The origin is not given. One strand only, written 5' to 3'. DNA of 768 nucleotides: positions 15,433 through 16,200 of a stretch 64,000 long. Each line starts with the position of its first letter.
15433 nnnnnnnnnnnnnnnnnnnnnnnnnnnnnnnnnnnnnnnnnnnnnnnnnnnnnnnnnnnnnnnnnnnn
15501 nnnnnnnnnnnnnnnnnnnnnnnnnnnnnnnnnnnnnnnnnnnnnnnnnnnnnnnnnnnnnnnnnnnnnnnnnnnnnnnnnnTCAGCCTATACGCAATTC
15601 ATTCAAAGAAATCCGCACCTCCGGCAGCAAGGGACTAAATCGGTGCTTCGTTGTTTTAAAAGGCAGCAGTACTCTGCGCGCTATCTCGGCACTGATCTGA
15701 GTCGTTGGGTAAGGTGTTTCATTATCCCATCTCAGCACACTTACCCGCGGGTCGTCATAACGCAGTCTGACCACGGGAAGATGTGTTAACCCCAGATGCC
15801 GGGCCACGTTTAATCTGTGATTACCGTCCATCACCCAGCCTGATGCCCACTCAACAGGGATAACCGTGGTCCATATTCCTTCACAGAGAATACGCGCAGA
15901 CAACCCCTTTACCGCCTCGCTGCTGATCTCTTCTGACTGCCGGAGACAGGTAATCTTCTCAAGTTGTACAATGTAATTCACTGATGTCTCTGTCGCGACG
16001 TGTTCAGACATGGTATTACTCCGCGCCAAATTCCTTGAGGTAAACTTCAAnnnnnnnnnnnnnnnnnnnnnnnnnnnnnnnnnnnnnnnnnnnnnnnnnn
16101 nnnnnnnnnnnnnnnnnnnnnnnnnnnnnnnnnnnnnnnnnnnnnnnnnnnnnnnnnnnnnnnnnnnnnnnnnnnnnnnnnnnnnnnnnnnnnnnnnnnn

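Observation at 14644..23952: LysR-headed 9-gene operon looks like an undescribed biosynthetic cluster built around PyrD/PyrE paralogues, an SbnA-like PLP enzyme and a two-component flavin monooxygenase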

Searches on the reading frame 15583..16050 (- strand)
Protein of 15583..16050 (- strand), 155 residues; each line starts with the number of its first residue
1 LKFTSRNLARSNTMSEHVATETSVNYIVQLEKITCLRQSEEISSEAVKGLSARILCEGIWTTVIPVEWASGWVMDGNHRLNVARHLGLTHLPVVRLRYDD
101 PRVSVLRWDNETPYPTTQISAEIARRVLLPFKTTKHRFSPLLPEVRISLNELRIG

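Call 4: search_protein_families(library=pfam, proteins=[window:15583-16050:-], max_evalue=0.01)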
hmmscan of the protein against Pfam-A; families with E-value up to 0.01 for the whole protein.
window:15583-16050:- (155 aa): 0 families

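Call 5: search_protein_families(library=ncbifam, proteins=[window:15583-16050:-], max_evalue=0.01)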
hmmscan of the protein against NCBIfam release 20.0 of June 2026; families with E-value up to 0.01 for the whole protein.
window:15583-16050:- (155 aa): 1 family
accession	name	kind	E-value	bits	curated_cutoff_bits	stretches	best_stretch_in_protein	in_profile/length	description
NF053625.1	SerKinSerKArch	equivalog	0.00085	18.5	380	1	32-116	20-108/244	ADP-dependent L-serine kinase SerK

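Call 11: find_homologous_proteins(query=window:15583-16011:-, max_evalue=0.001)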
Query window:15583-16011:- (142 aa): 10 proteins with E <= 0.001 among 39 candidates.
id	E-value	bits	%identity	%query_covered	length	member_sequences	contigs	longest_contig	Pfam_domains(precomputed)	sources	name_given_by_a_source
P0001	1.6e-88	312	99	100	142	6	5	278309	-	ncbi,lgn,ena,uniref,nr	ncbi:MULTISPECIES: ParB N-terminal domain-containing protein [Yersiniaceae]|uniref:Transcriptional r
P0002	8.0e-58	212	71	91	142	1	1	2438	-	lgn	-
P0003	6.1e-55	203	65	99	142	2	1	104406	-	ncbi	ncbi:hypothetical protein GCM10023078_19790 [Gibbsiella greigii]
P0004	8.6e-52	193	64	99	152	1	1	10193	-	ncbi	-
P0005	2.2e-50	188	64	90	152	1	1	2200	-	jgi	-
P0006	8.8e-41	157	58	89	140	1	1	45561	-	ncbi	-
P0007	2.0e-29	120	46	96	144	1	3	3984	PF02195.27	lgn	-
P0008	2.8e-29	120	48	89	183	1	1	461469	-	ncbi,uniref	ncbi:transcriptional regulator [Roseateles sp. BYS96W]|uniref:Transcriptional regulator n=1 Tax=Pelo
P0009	3.4e-28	116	47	95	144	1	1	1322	PF02195.27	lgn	-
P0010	2.1e-25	107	44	94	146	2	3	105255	PF02195.27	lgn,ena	-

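Call 12: find_encoding_contigs(protein=P0003, flank=10000, max_places=3)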
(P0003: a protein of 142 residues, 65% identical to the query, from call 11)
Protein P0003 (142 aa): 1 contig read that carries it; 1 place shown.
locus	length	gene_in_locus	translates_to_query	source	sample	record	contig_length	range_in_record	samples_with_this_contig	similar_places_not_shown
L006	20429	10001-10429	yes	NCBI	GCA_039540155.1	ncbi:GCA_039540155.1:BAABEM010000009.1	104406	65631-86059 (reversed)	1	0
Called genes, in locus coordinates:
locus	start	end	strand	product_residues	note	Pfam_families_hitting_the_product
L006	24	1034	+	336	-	PF08401:ArdcN, PF18818:MPTase-PolyVal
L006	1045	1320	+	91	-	PF06755:CbtA_toxin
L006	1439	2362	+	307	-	PF06924:DUF1281, PF18406:DUF1281_C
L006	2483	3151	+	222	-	-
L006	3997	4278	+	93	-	-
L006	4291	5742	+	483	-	PF11794:HpaB_N, PF03241:HpaB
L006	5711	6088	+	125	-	PF00293:NUDIX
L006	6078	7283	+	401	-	PF01321:Creatinase_N, PF00557:Peptidase_M24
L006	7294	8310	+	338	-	PF00291:PALP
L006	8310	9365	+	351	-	PF01180:DHO_dh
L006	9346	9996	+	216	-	PF00156:Pribosyltran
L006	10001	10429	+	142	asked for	-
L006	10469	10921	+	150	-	PF04657:DMT_YdcZ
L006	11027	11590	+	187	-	PF18306:LDcluster4, PF03641:Lysine_decarbox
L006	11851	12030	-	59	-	-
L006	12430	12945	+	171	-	PF13612:DDE_Tnp_1_3 (weak), PF01609:DDE_Tnp_1, PF13359:DDE_Tnp_4 (weak), PF13586:DDE_Tnp_1_2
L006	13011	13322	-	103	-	PF05437:AzlD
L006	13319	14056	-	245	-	PF03591:AzlC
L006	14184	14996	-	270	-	PF01209:Ubie_methyltran, PF13489:Methyltransf_23, PF13847:Methyltransf_31, PF08241:Methyltransf_11, PF08242:Methyltransf_12, PF13649:Methyltransf_25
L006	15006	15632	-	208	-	PF25084:LbH_EIF2B (faint), PF25087:GMPPB_C, PF00132:Hexapep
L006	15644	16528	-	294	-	PF00291:PALP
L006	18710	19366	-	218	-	-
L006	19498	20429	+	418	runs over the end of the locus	PF06792:UPF0261, PF23189:UPF0261_C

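Call 13: find_encoding_contigs(protein=P0008, flank=10000, max_places=3)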
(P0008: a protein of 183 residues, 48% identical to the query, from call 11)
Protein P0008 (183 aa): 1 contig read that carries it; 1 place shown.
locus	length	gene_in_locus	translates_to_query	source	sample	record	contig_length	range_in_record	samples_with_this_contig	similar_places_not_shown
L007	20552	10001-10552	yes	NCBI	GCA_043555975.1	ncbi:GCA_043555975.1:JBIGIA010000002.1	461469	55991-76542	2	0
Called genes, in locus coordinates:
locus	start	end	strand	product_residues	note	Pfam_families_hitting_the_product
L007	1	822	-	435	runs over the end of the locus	PF01134:GIDA (weak), PF01494:FAD_binding_3, PF01946:Thi4 (weak), PF12831:FAD_oxidored, PF13450:NAD_binding_8 (weak), PF01266:DAO (weak), PF21162:ETFQO_UQ-bd (weak), PF26311:ETF-QO_FixC_C, +3 more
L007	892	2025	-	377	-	PF01012:ETF, PF00766:ETF_alpha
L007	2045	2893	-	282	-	PF01012:ETF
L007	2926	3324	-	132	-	PF03206:NifW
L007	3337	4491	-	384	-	PF00682:HMGL-like, PF22617:HCS_D2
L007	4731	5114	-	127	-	PF00111:Fer2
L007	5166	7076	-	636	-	PF00012:HSP70, PF06723:MreB_Mbl, PF02782:FGGY_C (faint)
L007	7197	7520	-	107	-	PF01521:Fe-S_biosyn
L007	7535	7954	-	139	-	PF01521:Fe-S_biosyn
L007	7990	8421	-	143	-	PF01592:NifU_N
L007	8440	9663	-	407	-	PF00266:Aminotran_5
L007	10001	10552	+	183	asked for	-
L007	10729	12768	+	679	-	PF07715:Plug, PF00593:TonB_dep_Rec_b-barrel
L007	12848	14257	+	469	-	PF02784:Orn_Arg_deC_N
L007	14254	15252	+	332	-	PF00291:PALP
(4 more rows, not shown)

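Call 14: find_encoding_contigs(protein=P0006, flank=10000, max_places=3)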
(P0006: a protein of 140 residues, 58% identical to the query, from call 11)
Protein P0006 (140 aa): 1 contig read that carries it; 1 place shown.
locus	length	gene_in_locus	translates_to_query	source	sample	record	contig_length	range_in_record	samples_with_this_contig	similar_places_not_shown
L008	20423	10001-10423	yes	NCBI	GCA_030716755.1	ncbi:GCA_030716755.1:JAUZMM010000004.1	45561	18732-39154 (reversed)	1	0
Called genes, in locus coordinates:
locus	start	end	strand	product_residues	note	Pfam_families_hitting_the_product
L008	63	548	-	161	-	PF05954:Phage_GPD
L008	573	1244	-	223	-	PF05638:T6SS_HCP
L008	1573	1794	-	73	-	-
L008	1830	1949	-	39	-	-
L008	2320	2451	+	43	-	PF13808:DDE_Tnp_1_assoc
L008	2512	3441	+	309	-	PF13808:DDE_Tnp_1_assoc (weak), PF01609:DDE_Tnp_1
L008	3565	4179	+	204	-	-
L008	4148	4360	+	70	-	-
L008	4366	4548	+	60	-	-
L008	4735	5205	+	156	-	PF11794:HpaB_N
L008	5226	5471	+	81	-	PF03241:HpaB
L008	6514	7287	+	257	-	PF00557:Peptidase_M24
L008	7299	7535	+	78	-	PF00291:PALP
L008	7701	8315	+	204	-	PF00291:PALP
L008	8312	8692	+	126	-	PF01180:DHO_dh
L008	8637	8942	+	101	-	PF01180:DHO_dh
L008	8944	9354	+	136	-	PF01180:DHO_dh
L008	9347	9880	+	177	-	PF00156:Pribosyltran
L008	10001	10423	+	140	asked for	-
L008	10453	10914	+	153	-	PF04657:DMT_YdcZ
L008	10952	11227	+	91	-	-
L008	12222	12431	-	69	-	PF00005:ABC_tran (weak)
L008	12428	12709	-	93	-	-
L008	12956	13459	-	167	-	PF00005:ABC_tran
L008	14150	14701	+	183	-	PF12917:YfbR-like, PF13023:HD_3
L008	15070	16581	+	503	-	PF13551:HTH_29 (weak), PF13565:HTH_32 (weak), PF13384:HTH_23 (weak), PF13518:HTH_28, PF13551:HTH_29 (weak)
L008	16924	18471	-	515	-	PF01266:DAO (faint), PF01593:Amino_oxidase, PF03486:HI0933_like (faint), PF06100:MCRA (faint), PF07991:KARI_N (faint), PF07992:Pyr_redox_2 (faint), PF13450:NAD_binding_8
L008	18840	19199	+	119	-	-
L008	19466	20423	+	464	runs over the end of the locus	PF19044:P-loop_TraG (faint)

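Call 20: search_solved_structures(query=window:15583-16011:-, max_evalue=10, show_alignments=3)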
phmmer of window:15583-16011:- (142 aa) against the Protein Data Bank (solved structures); distinct sequences matched with E-value up to 10: 1.
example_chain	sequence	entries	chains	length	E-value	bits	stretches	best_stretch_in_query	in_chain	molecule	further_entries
1vk1_A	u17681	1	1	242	2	11.5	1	59-95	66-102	Conserved hypothetical protein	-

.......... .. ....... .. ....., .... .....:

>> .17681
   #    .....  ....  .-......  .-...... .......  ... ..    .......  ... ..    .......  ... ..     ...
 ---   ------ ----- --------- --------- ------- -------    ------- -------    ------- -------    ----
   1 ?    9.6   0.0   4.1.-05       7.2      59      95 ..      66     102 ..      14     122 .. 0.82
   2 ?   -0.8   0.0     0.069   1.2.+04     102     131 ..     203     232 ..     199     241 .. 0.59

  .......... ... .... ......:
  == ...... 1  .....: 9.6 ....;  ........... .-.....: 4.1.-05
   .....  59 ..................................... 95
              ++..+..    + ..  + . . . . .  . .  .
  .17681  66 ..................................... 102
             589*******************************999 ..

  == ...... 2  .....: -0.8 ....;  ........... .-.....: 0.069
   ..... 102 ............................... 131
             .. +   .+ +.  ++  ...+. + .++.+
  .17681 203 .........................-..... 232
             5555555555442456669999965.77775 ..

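Call 35: search_protein_families(library=pfam, proteins=[L006:10469-10921:+], max_evalue=0.01)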
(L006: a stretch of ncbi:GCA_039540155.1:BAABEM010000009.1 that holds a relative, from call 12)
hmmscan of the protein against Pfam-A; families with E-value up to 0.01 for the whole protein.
L006:10469-10921:+ (150 aa): 1 family
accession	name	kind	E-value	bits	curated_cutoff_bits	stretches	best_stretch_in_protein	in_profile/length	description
PF04657.19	DMT_YdcZ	-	3.2e-37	128.4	24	1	5-143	2-139/140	Putative inner membrane exporter, YdcZ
